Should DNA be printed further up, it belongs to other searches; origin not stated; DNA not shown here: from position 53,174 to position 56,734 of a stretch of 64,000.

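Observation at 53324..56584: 1086-aa two-TM protein with an extracytoplasmic domain, a ~400-aa acidic DEL-repeat linker and an unknown C-terminal domain, upstream of rny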

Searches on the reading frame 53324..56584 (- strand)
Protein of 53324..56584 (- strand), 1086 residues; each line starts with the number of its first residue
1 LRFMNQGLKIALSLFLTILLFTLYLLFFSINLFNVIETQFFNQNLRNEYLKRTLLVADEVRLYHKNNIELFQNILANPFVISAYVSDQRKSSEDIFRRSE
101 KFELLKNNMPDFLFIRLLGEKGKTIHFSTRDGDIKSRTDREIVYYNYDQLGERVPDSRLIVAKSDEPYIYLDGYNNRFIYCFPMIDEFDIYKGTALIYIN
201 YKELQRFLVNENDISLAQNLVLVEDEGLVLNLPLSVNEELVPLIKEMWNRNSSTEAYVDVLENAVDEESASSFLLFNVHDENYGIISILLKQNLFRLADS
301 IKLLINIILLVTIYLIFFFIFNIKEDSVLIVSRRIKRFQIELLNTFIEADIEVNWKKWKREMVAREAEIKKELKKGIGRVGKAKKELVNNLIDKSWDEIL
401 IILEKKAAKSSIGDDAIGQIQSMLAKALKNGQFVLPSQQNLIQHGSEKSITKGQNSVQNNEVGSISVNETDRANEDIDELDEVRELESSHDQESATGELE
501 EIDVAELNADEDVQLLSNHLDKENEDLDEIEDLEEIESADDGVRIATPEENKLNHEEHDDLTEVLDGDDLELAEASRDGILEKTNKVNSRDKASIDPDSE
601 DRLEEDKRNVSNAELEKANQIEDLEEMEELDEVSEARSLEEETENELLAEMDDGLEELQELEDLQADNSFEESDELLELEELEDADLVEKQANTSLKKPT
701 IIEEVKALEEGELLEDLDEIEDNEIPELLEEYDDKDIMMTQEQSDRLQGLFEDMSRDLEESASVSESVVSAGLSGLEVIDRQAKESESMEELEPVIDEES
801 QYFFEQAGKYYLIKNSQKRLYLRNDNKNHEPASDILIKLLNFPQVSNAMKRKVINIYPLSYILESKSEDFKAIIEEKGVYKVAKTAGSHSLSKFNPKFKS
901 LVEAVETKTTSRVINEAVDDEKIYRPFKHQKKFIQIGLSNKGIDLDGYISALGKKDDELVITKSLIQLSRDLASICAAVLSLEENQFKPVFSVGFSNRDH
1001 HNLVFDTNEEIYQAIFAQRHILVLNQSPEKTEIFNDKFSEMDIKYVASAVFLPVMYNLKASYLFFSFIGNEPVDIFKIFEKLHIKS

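Call 3: search_protein_families(library=pfam, proteins=[window:53324-56584:-], max_evalue=1)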
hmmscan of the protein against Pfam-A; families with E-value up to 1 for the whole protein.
window:53324-56584:- (1086 aa): 0 families

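Call 4: search_protein_families(library=ncbifam, proteins=[window:53324-56584:-], max_evalue=1)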
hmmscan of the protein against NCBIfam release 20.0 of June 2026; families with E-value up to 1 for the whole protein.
window:53324-56584:- (1086 aa): 0 families
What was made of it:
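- On FimV / HubP hub proteins: There is no NCBIfam or Pfam hit (calls 3, 4).
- There is no LysM domain and no FimV C-terminal motif (calls 3, 4).
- Tried and rejected: Pfam and NCBIfam scans of the protein gave nothing, because the local Pfam copy lacks PF27485 (calls 3, 4).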

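Call 7: find_homologous_proteins(query=window:53324-56584:-, max_evalue=0.001)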
Query window:53324-56584:- (1086 aa): 20 proteins with E <= 0.001 among 8000 candidates.
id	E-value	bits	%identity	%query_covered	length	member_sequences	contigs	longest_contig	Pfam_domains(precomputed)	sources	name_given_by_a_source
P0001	0.0e+0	2180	100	94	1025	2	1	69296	PF27485.1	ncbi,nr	ncbi:MAG: hypothetical protein JXR70_00755 [Spirochaetales bacterium]|nr:hypothetical protein [Spiro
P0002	2.4e-98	349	30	23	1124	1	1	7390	PF27485.1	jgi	jgi:hypothetical protein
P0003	1.5e-82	296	33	40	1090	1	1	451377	PF27485.1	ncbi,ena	-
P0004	3.5e-82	295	37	39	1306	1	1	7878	PF27485.1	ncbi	-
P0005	6.1e-82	294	31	43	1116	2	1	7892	PF27485.1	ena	-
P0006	1.7e-74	270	32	42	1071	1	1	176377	PF27485.1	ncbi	-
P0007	6.3e-74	268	31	41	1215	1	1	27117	PF27485.1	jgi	jgi:hypothetical protein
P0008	2.7e-69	252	29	41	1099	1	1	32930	PF27485.1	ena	-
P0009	1.5e-67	247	31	40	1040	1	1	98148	PF27485.1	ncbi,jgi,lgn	jgi:hypothetical protein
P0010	9.2e-65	237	30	37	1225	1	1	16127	PF27485.1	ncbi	-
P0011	1.7e-63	233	31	40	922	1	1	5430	PF27485.1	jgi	-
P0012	1.6e-61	227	24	12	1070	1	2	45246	PF27485.1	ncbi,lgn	ncbi:MAG: hypothetical protein ACLFSE_02220 [Spirochaetia bacterium]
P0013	1.0e-59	221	28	39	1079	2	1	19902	PF27485.1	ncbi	-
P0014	1.4e-58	217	30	41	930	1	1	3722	PF27485.1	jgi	jgi:hypothetical protein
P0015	1.1e-56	211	30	41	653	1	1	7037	PF27485.1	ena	-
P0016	3.0e-53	199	29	40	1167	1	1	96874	PF27485.1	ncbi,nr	ncbi:MAG: hypothetical protein EA404_04335 [Spirochaetaceae bacterium]|nr:MAG: hypothetical protein 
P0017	3.3e-45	173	29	36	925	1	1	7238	PF27485.1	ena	-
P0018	7.7e-40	155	28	39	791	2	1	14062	PF27485.1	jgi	jgi:hypothetical protein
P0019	5.1e-37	146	29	39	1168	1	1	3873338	PF27485.1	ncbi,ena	-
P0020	9.6e-36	141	29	39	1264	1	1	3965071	PF27485.1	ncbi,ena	-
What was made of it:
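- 53324..56584 (-): Whole ORF, 1086 aa from the TTG start. The start is probably the ATG at 56575, which gives 1083 aa. The stop codon is at 53324-53326. P0001 is 100% identical over residues 62-1086 (call 7).
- The window appears to come from a metagenome-assembled genome (call 7).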

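Call 11: find_encoding_contigs(protein=P0019, flank=8000, max_places=2)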
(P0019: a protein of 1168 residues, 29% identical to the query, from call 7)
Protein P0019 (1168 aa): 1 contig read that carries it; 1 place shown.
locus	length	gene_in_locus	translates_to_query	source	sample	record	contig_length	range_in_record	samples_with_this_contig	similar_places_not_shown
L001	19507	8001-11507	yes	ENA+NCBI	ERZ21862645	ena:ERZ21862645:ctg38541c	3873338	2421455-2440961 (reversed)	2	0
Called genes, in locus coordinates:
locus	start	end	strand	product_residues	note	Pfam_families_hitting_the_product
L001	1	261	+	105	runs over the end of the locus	PF00467:KOW, PF17136:ribosomal_L24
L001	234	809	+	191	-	PF00281:Ribosomal_L5, PF00673:Ribosomal_L5_C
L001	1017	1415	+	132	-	PF00410:Ribosomal_S8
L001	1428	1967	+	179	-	PF00347:Ribosomal_L6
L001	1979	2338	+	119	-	PF00861:Ribosomal_L18p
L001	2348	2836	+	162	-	PF00333:Ribosomal_S5, PF03719:Ribosomal_S5_C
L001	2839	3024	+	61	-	PF00327:Ribosomal_L30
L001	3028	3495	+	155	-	PF00828:Ribosomal_L27A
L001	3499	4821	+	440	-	PF00344:SecY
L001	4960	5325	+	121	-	PF00416:Ribosomal_S13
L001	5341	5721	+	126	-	PF00411:Ribosomal_S11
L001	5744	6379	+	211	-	PF00163:Ribosomal_S4, PF22421:SYY_C-terminal (weak), PF01479:S4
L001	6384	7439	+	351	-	PF01193:RNA_pol_L, PF01000:RNA_pol_A_bac, PF03118:RNA_pol_A_CTD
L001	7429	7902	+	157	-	PF01196:Ribosomal_L17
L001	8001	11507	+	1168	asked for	PF27485:TP_0593_N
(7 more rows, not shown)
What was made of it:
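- On Pfam PF27485 (TP_0593_N): The match is a precomputed Pfam hit on P0001 (100% identity, covering residues 62-1086 of the window protein) and on the other 19 proteins returned by the full-length search (calls 7, 11).
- Closest known: Pfam PF27485. Same: All recovered full-length relatives carry it too (calls 7, 11).
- All 20 full-length relatives carry the precomputed domain PF27485, and the 100%-identical NCBI protein is among them (calls 7, 11).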

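Call 12: find_encoding_contigs(protein=P0003, flank=8000, max_places=2)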
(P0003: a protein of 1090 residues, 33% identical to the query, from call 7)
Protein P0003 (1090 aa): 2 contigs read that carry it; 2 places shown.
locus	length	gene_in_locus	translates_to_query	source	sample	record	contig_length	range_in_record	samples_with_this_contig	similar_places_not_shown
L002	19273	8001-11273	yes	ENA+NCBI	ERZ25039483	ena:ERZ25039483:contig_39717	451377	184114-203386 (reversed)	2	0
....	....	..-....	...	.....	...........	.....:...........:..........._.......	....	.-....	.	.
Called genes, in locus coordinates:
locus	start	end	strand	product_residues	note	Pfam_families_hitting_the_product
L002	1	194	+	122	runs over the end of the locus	PF00238:Ribosomal_L14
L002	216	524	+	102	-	PF00467:KOW, PF23287:KOW7_SPT5 (weak), PF17136:ribosomal_L24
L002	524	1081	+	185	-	PF00281:Ribosomal_L5, PF00673:Ribosomal_L5_C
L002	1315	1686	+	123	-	PF00410:Ribosomal_S8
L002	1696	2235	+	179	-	PF00347:Ribosomal_L6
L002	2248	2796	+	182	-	PF00861:Ribosomal_L18p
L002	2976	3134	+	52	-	PF03719:Ribosomal_S5_C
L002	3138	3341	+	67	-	PF00327:Ribosomal_L30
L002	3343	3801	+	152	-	PF00828:Ribosomal_L27A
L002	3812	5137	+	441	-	PF00344:SecY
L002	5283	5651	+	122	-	PF00416:Ribosomal_S13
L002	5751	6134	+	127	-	PF00411:Ribosomal_S11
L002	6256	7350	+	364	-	PF01193:RNA_pol_L, PF01000:RNA_pol_A_bac, PF03118:RNA_pol_A_CTD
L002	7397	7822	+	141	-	PF01196:Ribosomal_L17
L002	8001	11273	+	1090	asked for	PF27485:TP_0593_N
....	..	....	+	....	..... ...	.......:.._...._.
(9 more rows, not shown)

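Call 13: find_encoding_contigs(protein=P0006, flank=8000, max_places=2)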
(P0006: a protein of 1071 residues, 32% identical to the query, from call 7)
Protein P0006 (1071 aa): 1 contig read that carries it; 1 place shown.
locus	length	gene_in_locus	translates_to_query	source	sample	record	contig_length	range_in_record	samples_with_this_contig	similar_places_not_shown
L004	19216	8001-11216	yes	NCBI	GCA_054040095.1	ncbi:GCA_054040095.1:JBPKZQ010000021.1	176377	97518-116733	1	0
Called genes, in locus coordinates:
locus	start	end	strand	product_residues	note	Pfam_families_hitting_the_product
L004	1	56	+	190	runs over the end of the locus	PF00281:Ribosomal_L5, PF00673:Ribosomal_L5_C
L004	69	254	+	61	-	PF00253:Ribosomal_S14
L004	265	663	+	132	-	PF00410:Ribosomal_S8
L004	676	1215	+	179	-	PF00347:Ribosomal_L6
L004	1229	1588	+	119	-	PF00861:Ribosomal_L18p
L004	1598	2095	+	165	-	PF00333:Ribosomal_S5, PF03719:Ribosomal_S5_C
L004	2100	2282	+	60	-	PF00327:Ribosomal_L30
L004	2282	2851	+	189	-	PF00828:Ribosomal_L27A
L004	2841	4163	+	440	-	PF00344:SecY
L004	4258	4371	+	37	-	PF00444:Ribosomal_L36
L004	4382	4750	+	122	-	PF00416:Ribosomal_S13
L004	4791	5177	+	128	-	PF00411:Ribosomal_S11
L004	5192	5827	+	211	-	PF00163:Ribosomal_S4, PF22421:SYY_C-terminal (weak), PF01479:S4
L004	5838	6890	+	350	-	PF01193:RNA_pol_L, PF01000:RNA_pol_A_bac, PF03118:RNA_pol_A_CTD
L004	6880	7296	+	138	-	PF01196:Ribosomal_L17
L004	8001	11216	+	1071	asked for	PF27485:TP_0593_N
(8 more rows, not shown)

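Call 24: find_related_loci(query=A1, collection=genome_contigs, flank=6000)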
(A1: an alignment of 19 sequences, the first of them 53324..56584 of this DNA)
Query A1 (1086 aa) in genome_contigs; peptide patterns used: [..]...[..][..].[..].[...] (x = any residue, [..] = any of these).
136 stretches matched a pattern; 108 encode a relative of the query (tblastn E <= 1e-3); the best 80 are kept; 80 distinct loci.
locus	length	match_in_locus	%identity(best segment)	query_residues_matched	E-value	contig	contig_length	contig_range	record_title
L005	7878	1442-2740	37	4-439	9e-92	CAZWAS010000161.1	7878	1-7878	MAG TPA_asm: uncultured Spirochaetales bacterium isolate binchicken_co135_55 genome assembly, contig: NODE_10636_length_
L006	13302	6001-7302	33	4-439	7e-78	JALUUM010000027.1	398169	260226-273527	MAG: Spirochaetales bacterium isolate 128-326_metabat1_scaf2bin.014 128-326_scaffold_2_c1, whole genome shotgun sequence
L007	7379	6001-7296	34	4-438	1e-74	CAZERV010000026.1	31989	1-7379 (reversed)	MAG TPA_asm: uncultured Spirochaetaceae bacterium isolate binchicken_co136_132 genome assembly, contig: NODE_626_length_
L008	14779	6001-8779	34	2-1084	3e-73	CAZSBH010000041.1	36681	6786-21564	MAG TPA_asm: uncultured Spirochaetaceae bacterium isolate SRP214966_co2_439 genome assembly, contig: NODE_1271_length_36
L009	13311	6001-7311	31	24-455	1e-72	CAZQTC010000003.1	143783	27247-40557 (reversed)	MAG TPA_asm: uncultured Spirochaetales bacterium isolate binchicken_co219_179 genome assembly, contig: k141_716349, whol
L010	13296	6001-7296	33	2-442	1e-72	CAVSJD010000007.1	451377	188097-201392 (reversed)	MAG: uncultured Spirochaetota bacterium isolate MFD01721.bin.2.19 genome assembly, contig: contig_39717, whole genome sh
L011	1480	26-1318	34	2-432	2e-76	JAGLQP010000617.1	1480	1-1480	MAG: Spirochaetales bacterium isolate RS_8_6 ROV157_8.bin.6.fa_617, whole genome shotgun sequence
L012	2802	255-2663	30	4-1084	9e-72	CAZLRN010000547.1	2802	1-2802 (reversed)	MAG TPA_asm: uncultured Spirochaetales bacterium isolate SRP323688_co1_64 genome assembly, contig: NODE_46602_length_280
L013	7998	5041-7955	34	2-1084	1e-69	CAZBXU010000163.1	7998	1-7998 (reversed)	MAG TPA_asm: uncultured Spirochaetaceae bacterium isolate SRP214966_co5_300 genome assembly, contig: NODE_9506_length_79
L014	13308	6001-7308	31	4-450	1e-69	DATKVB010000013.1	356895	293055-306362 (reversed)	MAG TPA_asm: bacterium isolate SMAG_U14122 k141_1517707, whole genome shotgun sequence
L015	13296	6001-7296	34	2-437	2e-68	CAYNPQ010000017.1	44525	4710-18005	MAG TPA_asm: uncultured Treponemataceae bacterium isolate SRP220891_co1_303 genome assembly, contig: NODE_1600_length_44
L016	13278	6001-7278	30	4-440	1e-67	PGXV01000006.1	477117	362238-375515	MAG: Spirochaetae bacterium HGW-Spirochaetae-3 08E140C01_z5_2013_Ig3399_v2_scaffold_83, whole genome shotgun sequence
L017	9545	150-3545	30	4-1066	1e-66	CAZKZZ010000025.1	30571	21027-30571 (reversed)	MAG TPA_asm: uncultured Spirochaetales bacterium isolate SRP332253_co1_263 genome assembly, contig: NODE_2074_length_305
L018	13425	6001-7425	30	4-493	2e-65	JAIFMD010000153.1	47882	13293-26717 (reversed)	MAG: Spirochaetes bacterium isolate bin_251 scaffold_281, whole genome shotgun sequence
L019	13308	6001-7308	31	4-437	2e-65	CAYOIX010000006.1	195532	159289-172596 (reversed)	MAG TPA_asm: uncultured Treponemataceae bacterium isolate binchicken_co3_424 genome assembly, contig: NODE_93_length_195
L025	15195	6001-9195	30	4-1083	6e-64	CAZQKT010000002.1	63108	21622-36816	MAG TPA_asm: uncultured Spirochaetales bacterium isolate binchicken_co8_381 genome assembly, contig: NODE_322_length_631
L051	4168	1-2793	33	102-1083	4e-55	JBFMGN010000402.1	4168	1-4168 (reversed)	MAG: Spirochaetota bacterium isolate MAG298 MAG298_402, whole genome shotgun sequence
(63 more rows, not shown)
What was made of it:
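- The genome scan found 108 species with a relative, and every organism named in the 80 loci kept is a spirochaete (call 24).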

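Call 57: find_encoding_contigs(protein=P0009, flank=8000, max_places=2)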
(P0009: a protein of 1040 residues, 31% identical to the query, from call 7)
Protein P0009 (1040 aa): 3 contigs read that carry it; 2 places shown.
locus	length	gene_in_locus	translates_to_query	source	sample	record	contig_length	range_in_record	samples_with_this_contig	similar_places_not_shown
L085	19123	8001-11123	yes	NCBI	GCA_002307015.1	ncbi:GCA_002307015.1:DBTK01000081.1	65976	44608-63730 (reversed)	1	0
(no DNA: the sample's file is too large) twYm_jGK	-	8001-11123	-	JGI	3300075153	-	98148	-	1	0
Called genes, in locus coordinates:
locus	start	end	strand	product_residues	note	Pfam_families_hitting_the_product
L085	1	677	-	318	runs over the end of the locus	PF00072:Response_reg, PF00990:GGDEF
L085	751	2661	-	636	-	PF00501:AMP-binding, PF23562:AMP-binding_C_3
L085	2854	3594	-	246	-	PF01464:SLT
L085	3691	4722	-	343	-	PF13183:Fer4_8 (faint), PF12838:Fer4_7 (weak), PF13484:Fer4_16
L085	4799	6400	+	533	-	PF17239:DUF5312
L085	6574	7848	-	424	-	PF13167:GTP-bdg_N, PF16360:GTP-bdg_M, PF01926:MMR_HSR1, PF02421:FeoB_N (weak)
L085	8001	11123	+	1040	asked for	PF27485:TP_0593_N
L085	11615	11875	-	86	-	-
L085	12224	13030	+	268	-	PF01966:HD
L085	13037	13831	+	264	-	PF00149:Metallophos, PF13277:YmdB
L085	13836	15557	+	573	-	PF02743:dCache_1, PF00672:HAMP, PF07568:HisKA_2, PF13581:HATPase_c_2, PF02518:HATPase_c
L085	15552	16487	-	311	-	PF10646:Germane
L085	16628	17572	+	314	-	PF00294:PfkB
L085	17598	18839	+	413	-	-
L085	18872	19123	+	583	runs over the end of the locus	PF05524:PEP-utilisers_N, PF00391:PEP-utilizers, PF02896:PEP-utilizers_C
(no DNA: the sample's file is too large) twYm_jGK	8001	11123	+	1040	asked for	PF27485:TP_0593_N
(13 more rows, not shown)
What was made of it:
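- The X-rny-ymdB pairing survives in a lineage where the upstream neighbour is hflX rather than rplQ (call 57).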

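Call 58: find_encoding_contigs(protein=P0018, flank=7000, max_places=2)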
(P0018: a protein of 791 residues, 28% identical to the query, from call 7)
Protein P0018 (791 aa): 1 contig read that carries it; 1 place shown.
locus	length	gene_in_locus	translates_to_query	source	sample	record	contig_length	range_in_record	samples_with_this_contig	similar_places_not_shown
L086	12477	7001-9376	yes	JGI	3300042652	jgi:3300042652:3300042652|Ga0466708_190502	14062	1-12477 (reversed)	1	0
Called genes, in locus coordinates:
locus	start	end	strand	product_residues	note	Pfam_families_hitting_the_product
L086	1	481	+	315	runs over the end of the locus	PF00528:BPD_transp_1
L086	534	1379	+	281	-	PF00528:BPD_transp_1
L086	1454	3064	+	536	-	-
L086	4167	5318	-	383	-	PF07690:MFS_1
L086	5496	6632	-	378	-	PF13167:GTP-bdg_N, PF16360:GTP-bdg_M, PF03193:RsgA_GTPase (faint), PF01926:MMR_HSR1, PF02421:FeoB_N (weak)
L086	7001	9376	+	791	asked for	PF27485:TP_0593_N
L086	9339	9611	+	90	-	-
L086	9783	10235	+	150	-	PF00903:Glyoxalase, PF13669:Glyoxalase_4 (weak)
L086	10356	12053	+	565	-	PF02554:CstA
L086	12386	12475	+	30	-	?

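Call 73: find_encoding_contigs(protein=P0012, flank=7000, max_places=1)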
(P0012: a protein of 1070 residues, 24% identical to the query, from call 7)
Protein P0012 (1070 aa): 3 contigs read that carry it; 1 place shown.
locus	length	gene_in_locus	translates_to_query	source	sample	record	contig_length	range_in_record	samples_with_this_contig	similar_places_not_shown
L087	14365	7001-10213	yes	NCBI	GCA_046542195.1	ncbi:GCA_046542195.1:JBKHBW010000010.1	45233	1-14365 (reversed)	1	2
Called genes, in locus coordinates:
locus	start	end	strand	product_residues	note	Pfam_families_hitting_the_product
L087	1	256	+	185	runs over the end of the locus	PF00281:Ribosomal_L5, PF00673:Ribosomal_L5_C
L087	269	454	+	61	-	PF00253:Ribosomal_S14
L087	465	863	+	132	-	PF00410:Ribosomal_S8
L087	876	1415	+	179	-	PF00347:Ribosomal_L6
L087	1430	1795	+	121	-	PF00861:Ribosomal_L18p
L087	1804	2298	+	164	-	PF00333:Ribosomal_S5, PF03719:Ribosomal_S5_C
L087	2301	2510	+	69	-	PF00327:Ribosomal_L30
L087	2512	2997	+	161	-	PF00828:Ribosomal_L27A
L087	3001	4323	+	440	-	PF00344:SecY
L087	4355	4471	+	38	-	PF00444:Ribosomal_L36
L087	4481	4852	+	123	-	PF00416:Ribosomal_S13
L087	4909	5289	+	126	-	PF00411:Ribosomal_S11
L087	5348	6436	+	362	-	PF01193:RNA_pol_L, PF01000:RNA_pol_A_bac, PF03118:RNA_pol_A_CTD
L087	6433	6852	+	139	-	PF01196:Ribosomal_L17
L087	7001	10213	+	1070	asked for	PF27485:TP_0593_N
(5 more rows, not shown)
